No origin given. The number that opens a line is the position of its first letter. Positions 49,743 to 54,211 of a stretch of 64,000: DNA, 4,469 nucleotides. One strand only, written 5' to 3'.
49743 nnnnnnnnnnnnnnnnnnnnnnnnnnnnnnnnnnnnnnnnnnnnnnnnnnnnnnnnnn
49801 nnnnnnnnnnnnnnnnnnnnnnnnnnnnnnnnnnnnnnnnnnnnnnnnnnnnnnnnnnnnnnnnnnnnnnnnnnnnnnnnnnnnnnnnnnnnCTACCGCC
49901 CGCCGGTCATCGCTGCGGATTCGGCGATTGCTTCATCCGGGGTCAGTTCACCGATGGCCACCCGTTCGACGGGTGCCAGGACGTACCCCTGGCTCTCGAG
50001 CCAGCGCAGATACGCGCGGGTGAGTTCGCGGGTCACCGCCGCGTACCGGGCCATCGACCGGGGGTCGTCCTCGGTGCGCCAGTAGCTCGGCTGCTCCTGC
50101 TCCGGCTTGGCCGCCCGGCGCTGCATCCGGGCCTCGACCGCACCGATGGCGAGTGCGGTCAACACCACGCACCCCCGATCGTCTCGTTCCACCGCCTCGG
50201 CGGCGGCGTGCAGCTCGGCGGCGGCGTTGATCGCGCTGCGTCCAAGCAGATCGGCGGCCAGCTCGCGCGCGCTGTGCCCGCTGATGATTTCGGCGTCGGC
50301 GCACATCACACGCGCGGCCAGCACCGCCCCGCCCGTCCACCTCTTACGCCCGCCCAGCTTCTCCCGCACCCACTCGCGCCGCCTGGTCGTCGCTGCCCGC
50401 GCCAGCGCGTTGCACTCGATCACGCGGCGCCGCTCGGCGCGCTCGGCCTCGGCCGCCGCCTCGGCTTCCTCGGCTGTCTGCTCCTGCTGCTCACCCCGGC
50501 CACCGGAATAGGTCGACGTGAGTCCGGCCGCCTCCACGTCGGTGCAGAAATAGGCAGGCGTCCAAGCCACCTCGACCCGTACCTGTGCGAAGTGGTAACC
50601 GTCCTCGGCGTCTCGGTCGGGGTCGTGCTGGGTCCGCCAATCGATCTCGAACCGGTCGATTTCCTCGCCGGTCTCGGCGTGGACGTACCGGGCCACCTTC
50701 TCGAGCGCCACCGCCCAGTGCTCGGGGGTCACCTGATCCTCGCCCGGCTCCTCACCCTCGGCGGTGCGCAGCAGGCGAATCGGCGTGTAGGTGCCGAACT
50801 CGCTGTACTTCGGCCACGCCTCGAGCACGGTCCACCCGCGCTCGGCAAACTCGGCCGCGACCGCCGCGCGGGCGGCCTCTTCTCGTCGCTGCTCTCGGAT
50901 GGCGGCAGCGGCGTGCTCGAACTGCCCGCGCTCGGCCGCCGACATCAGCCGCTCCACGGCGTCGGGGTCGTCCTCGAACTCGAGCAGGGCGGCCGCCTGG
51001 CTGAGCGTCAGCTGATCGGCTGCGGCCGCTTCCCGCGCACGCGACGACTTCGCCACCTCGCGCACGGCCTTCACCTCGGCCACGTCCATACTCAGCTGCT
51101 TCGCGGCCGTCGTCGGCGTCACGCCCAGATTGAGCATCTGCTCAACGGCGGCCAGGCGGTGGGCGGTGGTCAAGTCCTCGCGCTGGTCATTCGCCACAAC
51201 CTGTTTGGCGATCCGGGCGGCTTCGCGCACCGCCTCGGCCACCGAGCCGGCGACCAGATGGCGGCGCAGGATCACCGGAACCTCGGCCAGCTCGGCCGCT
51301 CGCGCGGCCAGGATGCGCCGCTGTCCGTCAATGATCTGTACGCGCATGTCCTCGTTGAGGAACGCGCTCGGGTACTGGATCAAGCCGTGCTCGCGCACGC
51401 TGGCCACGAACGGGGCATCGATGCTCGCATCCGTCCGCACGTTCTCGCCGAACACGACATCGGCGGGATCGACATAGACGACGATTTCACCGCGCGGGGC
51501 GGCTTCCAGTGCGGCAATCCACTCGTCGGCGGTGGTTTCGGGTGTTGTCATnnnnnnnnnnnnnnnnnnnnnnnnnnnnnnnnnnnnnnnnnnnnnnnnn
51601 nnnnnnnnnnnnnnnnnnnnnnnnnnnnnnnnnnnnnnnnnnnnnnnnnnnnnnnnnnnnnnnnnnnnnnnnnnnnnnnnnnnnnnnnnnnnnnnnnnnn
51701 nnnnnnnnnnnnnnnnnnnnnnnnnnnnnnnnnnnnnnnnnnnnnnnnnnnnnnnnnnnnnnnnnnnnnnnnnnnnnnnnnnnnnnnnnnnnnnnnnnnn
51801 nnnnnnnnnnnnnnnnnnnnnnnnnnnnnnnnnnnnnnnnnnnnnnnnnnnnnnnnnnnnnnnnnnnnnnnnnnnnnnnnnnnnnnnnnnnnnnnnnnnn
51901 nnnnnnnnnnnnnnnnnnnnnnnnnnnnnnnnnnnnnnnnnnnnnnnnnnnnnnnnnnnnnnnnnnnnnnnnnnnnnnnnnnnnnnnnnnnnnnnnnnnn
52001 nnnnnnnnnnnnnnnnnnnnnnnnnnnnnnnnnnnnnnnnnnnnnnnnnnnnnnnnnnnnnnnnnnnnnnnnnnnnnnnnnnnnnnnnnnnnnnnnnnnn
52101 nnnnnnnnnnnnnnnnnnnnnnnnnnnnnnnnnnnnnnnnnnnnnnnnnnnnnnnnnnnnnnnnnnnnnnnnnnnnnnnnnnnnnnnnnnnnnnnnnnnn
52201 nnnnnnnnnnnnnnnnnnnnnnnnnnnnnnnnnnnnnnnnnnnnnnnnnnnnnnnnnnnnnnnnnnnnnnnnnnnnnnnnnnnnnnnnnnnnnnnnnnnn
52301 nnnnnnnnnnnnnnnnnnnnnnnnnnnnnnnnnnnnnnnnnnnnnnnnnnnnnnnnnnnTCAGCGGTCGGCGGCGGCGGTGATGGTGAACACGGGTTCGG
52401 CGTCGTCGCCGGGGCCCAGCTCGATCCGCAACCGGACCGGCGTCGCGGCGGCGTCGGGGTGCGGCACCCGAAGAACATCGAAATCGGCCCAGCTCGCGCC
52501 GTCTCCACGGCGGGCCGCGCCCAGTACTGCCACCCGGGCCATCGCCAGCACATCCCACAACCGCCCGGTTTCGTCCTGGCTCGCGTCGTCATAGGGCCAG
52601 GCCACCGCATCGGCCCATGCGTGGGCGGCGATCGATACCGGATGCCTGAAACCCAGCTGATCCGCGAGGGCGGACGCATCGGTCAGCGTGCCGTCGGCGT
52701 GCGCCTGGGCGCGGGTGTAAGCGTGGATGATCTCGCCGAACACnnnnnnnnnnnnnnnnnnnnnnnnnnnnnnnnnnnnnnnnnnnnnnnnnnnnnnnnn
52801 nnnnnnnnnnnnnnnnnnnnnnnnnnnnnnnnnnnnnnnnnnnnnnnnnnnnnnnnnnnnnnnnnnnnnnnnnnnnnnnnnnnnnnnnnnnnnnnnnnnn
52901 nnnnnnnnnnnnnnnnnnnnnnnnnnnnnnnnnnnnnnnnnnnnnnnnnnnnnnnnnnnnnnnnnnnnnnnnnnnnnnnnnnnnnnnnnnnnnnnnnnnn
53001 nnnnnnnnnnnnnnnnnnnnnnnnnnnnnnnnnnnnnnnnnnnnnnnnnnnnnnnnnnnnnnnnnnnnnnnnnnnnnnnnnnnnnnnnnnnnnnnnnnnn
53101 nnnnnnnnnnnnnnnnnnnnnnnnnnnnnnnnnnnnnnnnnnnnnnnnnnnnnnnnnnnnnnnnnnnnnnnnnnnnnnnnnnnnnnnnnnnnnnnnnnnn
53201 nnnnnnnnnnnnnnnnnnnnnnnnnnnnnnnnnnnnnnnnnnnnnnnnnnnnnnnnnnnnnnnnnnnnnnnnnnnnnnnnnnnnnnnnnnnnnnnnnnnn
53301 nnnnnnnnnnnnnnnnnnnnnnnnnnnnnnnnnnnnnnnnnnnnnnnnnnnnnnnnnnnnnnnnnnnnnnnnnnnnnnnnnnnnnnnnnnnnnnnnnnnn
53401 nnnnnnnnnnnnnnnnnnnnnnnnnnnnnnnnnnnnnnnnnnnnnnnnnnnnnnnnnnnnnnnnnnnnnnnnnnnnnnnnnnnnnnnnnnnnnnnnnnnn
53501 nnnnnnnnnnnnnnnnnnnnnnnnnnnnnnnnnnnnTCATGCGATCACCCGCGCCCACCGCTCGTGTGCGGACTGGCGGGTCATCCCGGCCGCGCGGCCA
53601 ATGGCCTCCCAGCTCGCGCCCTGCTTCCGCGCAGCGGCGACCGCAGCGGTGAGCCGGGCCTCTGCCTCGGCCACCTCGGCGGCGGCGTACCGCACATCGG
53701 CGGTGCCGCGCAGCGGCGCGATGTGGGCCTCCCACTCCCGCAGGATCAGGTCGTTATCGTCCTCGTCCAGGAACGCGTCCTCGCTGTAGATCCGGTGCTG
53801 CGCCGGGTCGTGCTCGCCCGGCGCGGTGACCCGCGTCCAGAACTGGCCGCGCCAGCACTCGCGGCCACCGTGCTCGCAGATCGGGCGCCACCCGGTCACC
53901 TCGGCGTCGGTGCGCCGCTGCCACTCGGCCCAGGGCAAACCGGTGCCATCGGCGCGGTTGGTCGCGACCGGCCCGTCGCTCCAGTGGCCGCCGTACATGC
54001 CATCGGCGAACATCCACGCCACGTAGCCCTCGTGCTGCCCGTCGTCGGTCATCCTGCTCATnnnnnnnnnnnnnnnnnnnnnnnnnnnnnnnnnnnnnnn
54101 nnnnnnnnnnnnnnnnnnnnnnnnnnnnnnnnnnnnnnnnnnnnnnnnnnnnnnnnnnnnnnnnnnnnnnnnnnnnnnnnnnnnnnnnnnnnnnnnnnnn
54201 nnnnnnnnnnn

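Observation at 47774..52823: Six promoters share a tandem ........-palindrome operator: a kor-like regulon including a large ParB/KorB-like protein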

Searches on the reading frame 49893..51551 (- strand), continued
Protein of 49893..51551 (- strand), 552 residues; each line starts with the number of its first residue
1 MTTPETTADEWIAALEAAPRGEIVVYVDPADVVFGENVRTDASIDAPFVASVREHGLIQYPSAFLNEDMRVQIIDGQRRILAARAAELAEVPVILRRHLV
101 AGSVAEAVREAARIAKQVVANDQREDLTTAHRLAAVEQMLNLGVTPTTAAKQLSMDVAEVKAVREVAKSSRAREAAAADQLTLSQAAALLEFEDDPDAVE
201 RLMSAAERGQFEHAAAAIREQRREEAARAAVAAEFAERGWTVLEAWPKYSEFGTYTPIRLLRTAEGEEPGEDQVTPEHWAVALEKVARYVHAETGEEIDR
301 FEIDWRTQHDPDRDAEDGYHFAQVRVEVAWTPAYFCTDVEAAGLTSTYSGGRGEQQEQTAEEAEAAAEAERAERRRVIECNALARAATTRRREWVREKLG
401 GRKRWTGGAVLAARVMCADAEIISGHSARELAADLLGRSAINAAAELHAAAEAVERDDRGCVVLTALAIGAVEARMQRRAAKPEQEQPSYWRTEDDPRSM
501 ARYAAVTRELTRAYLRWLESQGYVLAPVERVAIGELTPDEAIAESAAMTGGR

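Call 80: fold_search(model_id=the predicted structure, library=pdb)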
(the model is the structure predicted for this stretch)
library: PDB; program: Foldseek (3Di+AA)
matches with E <= 10: 94; with E <= 0.001: 29
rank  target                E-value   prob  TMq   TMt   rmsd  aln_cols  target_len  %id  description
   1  6sdk_B                4.4e-06  1.00  0.15  0.37  15.6       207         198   23  Crystal structure of bacterial ParB dimer bound to CDP (released 2019-10-23)
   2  7nfu_B                5.7e-06  1.00  0.17  0.38  15.4       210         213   18  Crystal structure of C-terminally truncated Geobacillus thermoleovorans nucleoid occlusion protein Noc (released 2021-02-17)
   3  7bnr_A                9.9e-06  1.00  0.16  0.41  15.6       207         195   18  Crystal structure of a ParB Q52A mutant from Myxococcus xanthus bound to CTPyS (released 2021-09-08)
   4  8qa9_B                1.1e-05  1.00  0.18  0.43  16.7       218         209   18  Crystal structure of the RK2 plasmid encoded co-complex of the C-terminally truncated transcriptional repressor protei (released 2024-02-21)
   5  7nfu_A                1.1e-05  1.00  0.16  0.36  15.3       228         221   21  Crystal structure of C-terminally truncated Geobacillus thermoleovorans nucleoid occlusion protein Noc (released 2021-02-17)
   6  6sdk_A                1.3e-05  1.00  0.16  0.40  15.7       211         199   22  Crystal structure of bacterial ParB dimer bound to CDP (released 2019-10-23)
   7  7bnk_A                1.4e-05  1.00  0.16  0.41  15.6       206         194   18  Crystal structure of ParB from Myxococcus xanthus bound to CDP and Monothiophosphate (released 2021-09-08)
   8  7bnr_B                1.9e-05  1.00  0.17  0.42  15.3       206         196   18  Crystal structure of a ParB Q52A mutant from Myxococcus xanthus bound to CTPyS (released 2021-09-08)
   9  7ol9_A                1.9e-05  1.00  0.17  0.41  17.0       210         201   19  Crystal structure of C-terminally truncated Bacillus subtilis nucleoid occlusion protein (Noc) complexed to the Noc-bi (released 2022-03-09)
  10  7ol9_B                2.2e-05  1.00  0.17  0.40  14.4       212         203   18  Crystal structure of C-terminally truncated Bacillus subtilis nucleoid occlusion protein (Noc) complexed to the Noc-bi (released 2022-03-09)
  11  1vz0_B                2.7e-05  1.00  0.17  0.43  15.4       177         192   25  Chromosome segregation protein Spo0J from Thermus thermophilus (released 2004-07-19)
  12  8qa9_A                2.9e-05  1.00  0.18  0.42  16.3       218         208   17  Crystal structure of the RK2 plasmid encoded co-complex of the C-terminally truncated transcriptional repressor protei (released 2024-02-21)
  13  6t1f_C                3.1e-05  1.00  0.16  0.40  10.9       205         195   19  Crystal structure of the C-terminally truncated chromosome-partitioning protein ParB from Caulobacter crescentus compl (released 2020-10-14)
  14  7bnk_B                3.9e-05  1.00  0.14  0.36  15.5       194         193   20  Crystal structure of ParB from Myxococcus xanthus bound to CDP and Monothiophosphate (released 2021-09-08)
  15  6t1f_A                4.1e-05  1.00  0.16  0.39  10.6       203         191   19  Crystal structure of the C-terminally truncated chromosome-partitioning protein ParB from Caulobacter crescentus compl (released 2020-10-14)
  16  1vz0_A                4.7e-05  1.00  0.16  0.42  14.8       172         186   23  Chromosome segregation protein Spo0J from Thermus thermophilus (released 2004-07-19)
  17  1vz0_F                5.4e-05  1.00  0.17  0.42  14.9       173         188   23  Chromosome segregation protein Spo0J from Thermus thermophilus (released 2004-07-19)
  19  8qa8_C                6.5e-05  1.00  0.13  0.34  15.9       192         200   18  Crystal structure of the C-terminally truncated transcriptional repressor protein KorB from the RK2 plasmid complexed  (released 2024-02-21)
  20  1vz0_E                7.5e-05  1.00  0.17  0.43  15.5       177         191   25  Chromosome segregation protein Spo0J from Thermus thermophilus (released 2004-07-19)
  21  8qa8_B                7.5e-05  1.00  0.16  0.38  15.8       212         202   17  Crystal structure of the C-terminally truncated transcriptional repressor protein KorB from the RK2 plasmid complexed  (released 2024-02-21)
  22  1vz0_C                8.2e-05  1.00  0.17  0.43  14.8       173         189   23  Chromosome segregation protein Spo0J from Thermus thermophilus (released 2004-07-19)
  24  8qa8_F                8.2e-05  1.00  0.13  0.34  15.6       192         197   17  Crystal structure of the C-terminally truncated transcriptional repressor protein KorB from the RK2 plasmid complexed  (released 2024-02-21)
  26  1vz0_H                1.1e-04  1.00  0.17  0.43  14.9       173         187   23  Chromosome segregation protein Spo0J from Thermus thermophilus (released 2004-07-19)
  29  8qa8_A                1.6e-04  1.00  0.13  0.33  15.7       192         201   17  Crystal structure of the C-terminally truncated transcriptional repressor protein KorB from the RK2 plasmid complexed  (released 2024-02-21)
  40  1r71_B                1.3e-01  1.00  0.17  0.65   3.6       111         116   19  Crystal Structure of the DNA binding domain of KorB in complex with the operator DNA (released 2004-06-01)
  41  1r71_D                1.6e-01  1.00  0.17  0.63   3.8       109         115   19  Crystal Structure of the DNA binding domain of KorB in complex with the operator DNA (released 2004-06-01)
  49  1r71_C                4.1e-01  1.00  0.16  0.64   3.6       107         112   19  Crystal Structure of the DNA binding domain of KorB in complex with the operator DNA (released 2004-06-01)
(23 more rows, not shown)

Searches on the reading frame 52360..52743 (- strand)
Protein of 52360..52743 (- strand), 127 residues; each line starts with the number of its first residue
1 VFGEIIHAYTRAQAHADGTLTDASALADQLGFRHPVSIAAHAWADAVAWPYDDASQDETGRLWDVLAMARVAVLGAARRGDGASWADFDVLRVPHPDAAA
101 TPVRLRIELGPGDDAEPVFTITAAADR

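Call 10: search_protein_families(library=pfam, max_evalue=0.01, proteins=[window:52360-52743:-])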
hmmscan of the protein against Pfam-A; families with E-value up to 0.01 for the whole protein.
window:52360-52743:- (127 aa): 1 family
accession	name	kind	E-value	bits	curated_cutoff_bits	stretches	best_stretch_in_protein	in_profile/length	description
PF20213.3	DUF6573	-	4.9e-16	59.5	27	1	4-122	9-133/138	Family of unknown function (DUF6573)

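Call 67: search_protein_families(library=phrogs, max_evalue=0.001, proteins=[window:52360-52743:-])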
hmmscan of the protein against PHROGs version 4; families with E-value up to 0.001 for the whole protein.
window:52360-52743:- (127 aa): 0 families

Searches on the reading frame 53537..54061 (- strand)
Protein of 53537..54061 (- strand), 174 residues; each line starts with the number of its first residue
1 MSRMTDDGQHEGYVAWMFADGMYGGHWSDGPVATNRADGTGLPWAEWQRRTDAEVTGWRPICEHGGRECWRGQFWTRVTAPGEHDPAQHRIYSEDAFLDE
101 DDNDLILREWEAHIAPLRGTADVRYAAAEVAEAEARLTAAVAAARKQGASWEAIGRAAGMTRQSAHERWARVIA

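Call 10: search_protein_families(library=pfam, max_evalue=0.01, proteins=[window:53537-54061:-])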
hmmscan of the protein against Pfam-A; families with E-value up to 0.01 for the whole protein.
window:53537-54061:- (174 aa): 0 families

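Call 36: search_protein_families(library=ncbifam, max_evalue=0.01, proteins=[window:53537-54061:-])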
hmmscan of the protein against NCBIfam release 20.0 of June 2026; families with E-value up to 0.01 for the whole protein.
window:53537-54061:- (174 aa): 0 families

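Call 67: search_protein_families(library=phrogs, max_evalue=0.001, proteins=[window:53537-54061:-])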
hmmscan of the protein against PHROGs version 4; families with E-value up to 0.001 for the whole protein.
window:53537-54061:- (174 aa): 2 families
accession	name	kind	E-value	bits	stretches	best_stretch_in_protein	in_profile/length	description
phrog_686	-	DNA, RNA and nucleotide metabolism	4.6e-06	27.8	1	122-170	20-70/76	HTH DNA binding protein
phrog_18428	-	unknown function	0.00045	21.4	1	126-171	42-87/116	-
